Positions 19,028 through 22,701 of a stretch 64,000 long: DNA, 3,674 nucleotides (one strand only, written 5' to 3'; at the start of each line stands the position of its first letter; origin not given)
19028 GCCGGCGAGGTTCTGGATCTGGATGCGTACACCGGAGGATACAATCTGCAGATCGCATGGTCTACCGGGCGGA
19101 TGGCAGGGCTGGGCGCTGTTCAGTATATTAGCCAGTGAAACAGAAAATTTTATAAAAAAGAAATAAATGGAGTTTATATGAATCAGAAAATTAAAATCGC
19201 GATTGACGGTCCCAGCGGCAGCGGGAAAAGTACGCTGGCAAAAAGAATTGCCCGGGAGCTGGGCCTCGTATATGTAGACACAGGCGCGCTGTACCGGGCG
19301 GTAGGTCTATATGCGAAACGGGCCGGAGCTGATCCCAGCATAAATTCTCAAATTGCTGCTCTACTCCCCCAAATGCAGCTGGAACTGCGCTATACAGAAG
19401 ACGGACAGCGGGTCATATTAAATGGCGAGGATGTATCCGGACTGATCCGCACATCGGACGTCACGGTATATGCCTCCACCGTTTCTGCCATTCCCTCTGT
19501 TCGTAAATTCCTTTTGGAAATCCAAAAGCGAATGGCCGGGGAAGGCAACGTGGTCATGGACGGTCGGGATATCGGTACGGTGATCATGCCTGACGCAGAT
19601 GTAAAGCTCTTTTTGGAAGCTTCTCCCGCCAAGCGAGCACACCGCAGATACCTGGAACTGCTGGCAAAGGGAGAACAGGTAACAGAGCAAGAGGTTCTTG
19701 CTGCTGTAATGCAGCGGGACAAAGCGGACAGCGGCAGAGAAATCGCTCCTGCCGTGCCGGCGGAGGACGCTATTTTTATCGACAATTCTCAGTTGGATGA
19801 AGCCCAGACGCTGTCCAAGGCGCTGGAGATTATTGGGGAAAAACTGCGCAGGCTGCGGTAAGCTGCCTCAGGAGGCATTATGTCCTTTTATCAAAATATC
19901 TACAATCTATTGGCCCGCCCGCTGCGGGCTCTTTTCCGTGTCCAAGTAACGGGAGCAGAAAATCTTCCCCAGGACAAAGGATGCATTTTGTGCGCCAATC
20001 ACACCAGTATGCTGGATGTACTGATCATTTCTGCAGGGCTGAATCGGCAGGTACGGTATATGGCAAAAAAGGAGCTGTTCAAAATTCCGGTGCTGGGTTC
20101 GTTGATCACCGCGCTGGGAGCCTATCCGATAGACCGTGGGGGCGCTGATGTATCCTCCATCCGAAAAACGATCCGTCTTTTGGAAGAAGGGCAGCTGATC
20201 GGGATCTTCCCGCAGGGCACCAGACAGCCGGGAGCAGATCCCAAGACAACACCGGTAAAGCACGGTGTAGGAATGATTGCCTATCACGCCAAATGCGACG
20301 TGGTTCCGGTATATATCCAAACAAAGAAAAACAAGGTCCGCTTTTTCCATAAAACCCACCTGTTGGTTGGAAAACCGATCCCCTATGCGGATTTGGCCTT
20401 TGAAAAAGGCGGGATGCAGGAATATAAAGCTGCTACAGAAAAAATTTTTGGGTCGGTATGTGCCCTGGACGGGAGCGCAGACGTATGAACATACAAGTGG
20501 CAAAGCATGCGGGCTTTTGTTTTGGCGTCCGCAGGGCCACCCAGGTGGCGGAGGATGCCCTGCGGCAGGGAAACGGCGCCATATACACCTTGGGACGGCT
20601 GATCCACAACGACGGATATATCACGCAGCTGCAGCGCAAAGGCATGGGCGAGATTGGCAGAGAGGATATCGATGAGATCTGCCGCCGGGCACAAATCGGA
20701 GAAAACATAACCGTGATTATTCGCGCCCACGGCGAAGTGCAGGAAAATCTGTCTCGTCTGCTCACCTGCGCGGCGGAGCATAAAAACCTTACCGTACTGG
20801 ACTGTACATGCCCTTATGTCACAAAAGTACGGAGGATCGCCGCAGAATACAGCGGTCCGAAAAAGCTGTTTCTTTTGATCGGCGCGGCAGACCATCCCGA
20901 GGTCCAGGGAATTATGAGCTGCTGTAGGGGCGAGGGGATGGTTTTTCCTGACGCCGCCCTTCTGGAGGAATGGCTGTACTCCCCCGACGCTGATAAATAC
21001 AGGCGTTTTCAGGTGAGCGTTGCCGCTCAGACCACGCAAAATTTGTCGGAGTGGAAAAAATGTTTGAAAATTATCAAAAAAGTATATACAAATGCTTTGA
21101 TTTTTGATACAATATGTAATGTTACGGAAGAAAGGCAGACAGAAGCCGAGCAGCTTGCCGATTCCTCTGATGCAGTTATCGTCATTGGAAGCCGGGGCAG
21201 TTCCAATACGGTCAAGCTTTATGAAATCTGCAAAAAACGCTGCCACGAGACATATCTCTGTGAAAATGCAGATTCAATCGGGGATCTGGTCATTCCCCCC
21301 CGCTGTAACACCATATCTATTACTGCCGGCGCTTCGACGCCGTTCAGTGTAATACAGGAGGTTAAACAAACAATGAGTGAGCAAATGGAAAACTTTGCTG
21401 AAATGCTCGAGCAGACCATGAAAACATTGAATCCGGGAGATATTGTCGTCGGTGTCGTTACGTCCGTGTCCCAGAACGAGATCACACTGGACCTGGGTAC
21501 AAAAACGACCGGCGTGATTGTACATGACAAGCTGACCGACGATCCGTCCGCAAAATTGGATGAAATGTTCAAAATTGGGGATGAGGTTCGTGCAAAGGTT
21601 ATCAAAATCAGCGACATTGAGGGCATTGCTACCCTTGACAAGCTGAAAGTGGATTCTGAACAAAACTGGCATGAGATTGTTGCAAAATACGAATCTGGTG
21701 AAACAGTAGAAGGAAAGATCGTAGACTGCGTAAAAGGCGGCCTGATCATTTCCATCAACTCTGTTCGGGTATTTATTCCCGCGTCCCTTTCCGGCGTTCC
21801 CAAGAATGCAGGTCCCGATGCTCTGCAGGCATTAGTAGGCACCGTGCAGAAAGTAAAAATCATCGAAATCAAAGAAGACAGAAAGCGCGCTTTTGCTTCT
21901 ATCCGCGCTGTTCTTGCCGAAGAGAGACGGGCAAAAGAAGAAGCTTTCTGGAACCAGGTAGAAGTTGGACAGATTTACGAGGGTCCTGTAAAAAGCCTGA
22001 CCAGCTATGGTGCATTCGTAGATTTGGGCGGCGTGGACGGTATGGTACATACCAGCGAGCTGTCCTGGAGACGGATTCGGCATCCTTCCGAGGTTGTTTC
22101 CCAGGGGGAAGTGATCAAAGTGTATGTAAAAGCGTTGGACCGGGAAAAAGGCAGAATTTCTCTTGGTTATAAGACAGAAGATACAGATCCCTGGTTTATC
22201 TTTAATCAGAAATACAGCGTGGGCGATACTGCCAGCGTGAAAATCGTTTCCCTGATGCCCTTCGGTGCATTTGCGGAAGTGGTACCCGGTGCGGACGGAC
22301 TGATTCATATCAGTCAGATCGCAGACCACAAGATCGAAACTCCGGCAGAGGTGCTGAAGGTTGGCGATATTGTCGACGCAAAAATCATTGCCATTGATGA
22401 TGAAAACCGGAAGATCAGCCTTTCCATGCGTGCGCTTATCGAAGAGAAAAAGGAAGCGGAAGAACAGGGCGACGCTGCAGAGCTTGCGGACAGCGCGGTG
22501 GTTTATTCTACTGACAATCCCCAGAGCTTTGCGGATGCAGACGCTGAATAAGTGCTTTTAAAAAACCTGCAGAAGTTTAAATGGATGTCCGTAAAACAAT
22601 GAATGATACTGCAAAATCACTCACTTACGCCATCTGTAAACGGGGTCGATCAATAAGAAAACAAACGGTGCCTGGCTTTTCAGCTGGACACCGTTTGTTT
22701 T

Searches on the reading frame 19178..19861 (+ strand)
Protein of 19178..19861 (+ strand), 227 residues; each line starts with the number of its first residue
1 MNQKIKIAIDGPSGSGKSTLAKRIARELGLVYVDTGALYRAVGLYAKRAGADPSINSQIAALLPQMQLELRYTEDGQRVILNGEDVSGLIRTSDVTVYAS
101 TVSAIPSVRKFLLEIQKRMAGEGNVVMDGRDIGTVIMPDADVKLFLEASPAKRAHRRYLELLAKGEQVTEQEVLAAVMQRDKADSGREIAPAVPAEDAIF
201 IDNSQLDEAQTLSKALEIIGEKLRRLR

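Call 55: search_protein_families(library=pfam, proteins=[window:19178-19861:+])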
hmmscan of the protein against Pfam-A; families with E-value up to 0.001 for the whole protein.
window:19178-19861:+ (227 aa): 9 families
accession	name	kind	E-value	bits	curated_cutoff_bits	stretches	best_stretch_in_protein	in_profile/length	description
PF02224.24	Cytidylate_kin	-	2.3e-67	227.2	26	1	7-219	1-209/211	Cytidylate kinase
PF13189.12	Cytidylate_kin2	-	1.1e-08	35.9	28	1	7-184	2-150/176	Cytidylate kinase-like family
PF13207.12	AAA_17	-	5.5e-07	30.4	27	1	11-42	2-33/136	AAA domain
PF13238.12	AAA_18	-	5.6e-06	27.3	29.4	1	7-156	1-107/128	AAA domain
PF13671.12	AAA_33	-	1.7e-05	25.6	27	1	10-58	5-53/143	AAA domain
PF00005.33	ABC_tran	-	0.00025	22.1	25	1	3-28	10-35/137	ABC transporter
PF13521.12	AAA_28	-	0.00038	21.2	27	0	6-34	1-29/164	AAA domain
PF05729.18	NACHT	-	0.00039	20.7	26.7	1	7-37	3-33/167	NACHT domain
PF13401.12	AAA_22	-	0.00058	20.6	27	0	7-40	8-33/130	AAA domain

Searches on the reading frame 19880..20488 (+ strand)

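Call 55: search_protein_families(library=pfam, proteins=[window:19880-20488:+])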
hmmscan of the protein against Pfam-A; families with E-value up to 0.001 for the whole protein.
window:19880-20488:+ (202 aa): 1 family
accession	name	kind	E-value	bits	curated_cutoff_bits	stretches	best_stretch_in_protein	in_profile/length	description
PF01553.26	Acyltransferase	-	2e-30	105.7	23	1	20-146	1-131/132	Acyltransferase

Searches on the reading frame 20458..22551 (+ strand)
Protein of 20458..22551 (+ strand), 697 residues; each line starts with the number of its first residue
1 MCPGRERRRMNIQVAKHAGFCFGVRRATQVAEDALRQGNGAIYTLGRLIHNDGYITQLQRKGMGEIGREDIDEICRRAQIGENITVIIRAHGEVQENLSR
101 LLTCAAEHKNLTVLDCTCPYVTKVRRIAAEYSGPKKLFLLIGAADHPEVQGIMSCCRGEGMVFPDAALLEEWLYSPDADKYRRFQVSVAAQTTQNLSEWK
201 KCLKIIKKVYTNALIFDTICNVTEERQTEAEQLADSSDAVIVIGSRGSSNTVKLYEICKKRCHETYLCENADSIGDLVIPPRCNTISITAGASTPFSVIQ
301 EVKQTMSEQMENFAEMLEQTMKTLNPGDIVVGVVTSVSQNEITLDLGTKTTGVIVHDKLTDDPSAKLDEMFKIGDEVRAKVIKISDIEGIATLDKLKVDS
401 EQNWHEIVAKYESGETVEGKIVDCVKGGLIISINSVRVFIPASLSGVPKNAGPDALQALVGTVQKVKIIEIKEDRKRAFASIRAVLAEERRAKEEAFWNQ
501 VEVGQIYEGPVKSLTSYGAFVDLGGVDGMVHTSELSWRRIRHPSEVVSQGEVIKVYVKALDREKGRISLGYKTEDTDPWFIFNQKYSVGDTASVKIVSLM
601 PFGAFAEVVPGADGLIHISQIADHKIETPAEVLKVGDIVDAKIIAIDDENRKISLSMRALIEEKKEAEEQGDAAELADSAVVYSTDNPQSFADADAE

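Call 51: find_related_loci(query=window:20458-22551:+, collection=genome_contigs, flank=10000)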
Query window:20458-22551:+ (697 aa) in genome_contigs; peptide patterns used: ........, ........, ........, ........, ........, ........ (x = any residue, [..] = any of these).
599 stretches matched a pattern (row limit reached: there are more); 37 encode a relative of the query (tblastn E <= 1e-3); 37 distinct loci.
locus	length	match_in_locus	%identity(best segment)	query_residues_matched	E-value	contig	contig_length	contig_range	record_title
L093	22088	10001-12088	93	3-697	0e+0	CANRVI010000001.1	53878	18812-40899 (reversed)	MAG TPA_asm: uncultured Clostridia bacterium isolate SRR15730553_bin.36_metawrap_v1.3_MAG genome assembly, contig: NODE.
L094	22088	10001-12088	93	3-697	0e+0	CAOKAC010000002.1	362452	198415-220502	MAG TPA_asm: uncultured Clostridia bacterium isolate SRR15604574_bin.43_metawrap_v1.3_MAG genome assembly, contig: NODE.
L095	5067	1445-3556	90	1-697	0e+0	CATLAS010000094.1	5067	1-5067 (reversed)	MAG TPA_asm: uncultured Eubacteriales bacterium isolate MGG05732_1680015417 genome assembly, contig: ERR3199559_8047, wh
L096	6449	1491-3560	92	10-697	0e+0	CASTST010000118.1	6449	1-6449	MAG: uncultured Eubacteriales bacterium isolate extra-ERR2497921.17_1677795682 genome assembly, contig: NODE_2365_length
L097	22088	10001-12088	92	3-697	0e+0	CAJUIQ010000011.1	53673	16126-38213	MAG TPA_asm: uncultured Eubacteriales bacterium isolate MGBC142214 genome assembly, contig: MGBC142214.11, whole genome 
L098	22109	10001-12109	90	1-697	0e+0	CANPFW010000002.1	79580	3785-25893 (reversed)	MAG TPA_asm: uncultured Clostridia bacterium isolate SRR15730528_bin.37_metawrap_v1.3_MAG genome assembly, contig: NODE.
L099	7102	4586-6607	79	10-685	0e+0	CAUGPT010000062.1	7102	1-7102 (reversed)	MAG TPA_asm: uncultured Eubacteriales bacterium isolate SRR16279955_bin.51_MetaWRAP_v1.3_MAG genome assembly, contig: ER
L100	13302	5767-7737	78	12-669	0e+0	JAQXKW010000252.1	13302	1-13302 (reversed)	MAG: Clostridia bacterium isolate SUG1287 k141_4542372, whole genome shotgun sequence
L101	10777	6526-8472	78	10-661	0e+0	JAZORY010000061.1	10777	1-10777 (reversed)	MAG: Candidatus Avispirillum sp. isolate T1900045550_YK20190244.MAGScoT_cleanbin_000015 SGB_7870_k141_1226688, whole gen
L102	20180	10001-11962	79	6-661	0e+0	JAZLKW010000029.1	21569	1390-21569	MAG: Candidatus Avispirillum sp. isolate T1900044958_TA20190014.MAGScoT_cleanbin_000045 SGB_3890_k141_1622667, whole gen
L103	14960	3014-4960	77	10-661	0e+0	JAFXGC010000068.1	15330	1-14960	MAG: Clostridia bacterium isolate RGIG6384 Sheep_Rectum-5__c288234, whole genome shotgun sequence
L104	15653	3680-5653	77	1-661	0e+0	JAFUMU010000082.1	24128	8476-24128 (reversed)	MAG: Clostridia bacterium isolate RGIG4637 Roe_deer_Rectum-4__c538686, whole genome shotgun sequence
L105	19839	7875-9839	77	6-661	0e+0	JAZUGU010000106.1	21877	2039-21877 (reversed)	MAG: Candidatus Avispirillum sp. isolate T1900045283_TH20190053.MAGScoT_cleanbin_000003 SGB_5962_k141_515859, whole geno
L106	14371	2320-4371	69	9-691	0e+0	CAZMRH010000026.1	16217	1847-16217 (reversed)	MAG TPA_asm: uncultured Lachnospiraceae bacterium isolate SRP192927_co1_148 genome assembly, contig: NODE_7633_length_16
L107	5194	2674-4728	66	8-693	0e+0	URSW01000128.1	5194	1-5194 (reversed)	uncultured Clostridiales bacterium isolate UMGS1312 genome assembly, contig: NODE_5486_length_5194_cov_2.533178, whole g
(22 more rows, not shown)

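Call 75: search_protein_families(library=ncbifam, proteins=[window:20458-22551:+], max_evalue=0.00001)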
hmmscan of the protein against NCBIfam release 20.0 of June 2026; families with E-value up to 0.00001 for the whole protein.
window:20458-22551:+ (697 aa): 39 families (the best 25 are shown)
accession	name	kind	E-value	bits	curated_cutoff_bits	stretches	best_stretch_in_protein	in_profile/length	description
NF000907.0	PRK00087.1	equivalog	4.2e-193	643.2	624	1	10-670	1-645/671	bifunctional 4-hydroxy-3-methylbut-2-enyl diphosphate reductase/30S ribosomal protein S1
NF005208.0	PRK06676.1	equivalog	8.2e-107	357.6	368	1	310-672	3-362/391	30S ribosomal protein S1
NF004952.0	PRK06299.1-2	equivalog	1.1e-94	317.8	524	1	302-660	22-376/580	30S ribosomal protein S1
NF005911.0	PRK07899.1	equivalog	2.7e-86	290.2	691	1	309-675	18-380/486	30S ribosomal protein S1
TIGR00717.1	rpsA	equivalog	1.6e-84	284.4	577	1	311-659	1-344/516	30S ribosomal protein S1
NF004953.0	PRK06299.1-3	equivalog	4e-84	283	720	1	302-663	21-374/580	30S ribosomal protein S1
NF004954.0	PRK06299.1-4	equivalog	2.5e-75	253.7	727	1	310-659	2-348/560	30S ribosomal protein S1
NF010379.0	PRK13806.1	equivalog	5.1e-69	233.2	648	1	302-659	6-364/491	30S ribosomal protein S1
NF009024.0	PRK12360.1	equivalog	2.5e-68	230.5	387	1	10-306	1-278/281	4-hydroxy-3-methylbut-2-enyl diphosphate reductase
NF004955.0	PRK06299.1-5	equivalog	2.6e-68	230.7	878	1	304-622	3-317/566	30S ribosomal protein S1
TIGR00216.1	ispH_lytB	equivalog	8.5e-68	228.6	187.85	1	11-307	1-280/282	4-hydroxy-3-methylbut-2-enyl diphosphate reductase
NF004951.0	PRK06299.1-1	equivalog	5.1e-67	226.5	918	1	310-659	2-348/556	30S ribosomal protein S1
NF002187.0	PRK01045.1-1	equivalog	2.3e-64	217.3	276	1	10-309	1-278/282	4-hydroxy-3-methylbut-2-enyl diphosphate reductase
NF004956.0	PRK06299.1-6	equivalog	5.5e-57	193.6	711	1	301-663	5-361/554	30S ribosomal protein S1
NF005639.0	PRK07400.1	equivalog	4.4e-50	170.4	460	2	306-592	11-285/318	30S ribosomal protein S1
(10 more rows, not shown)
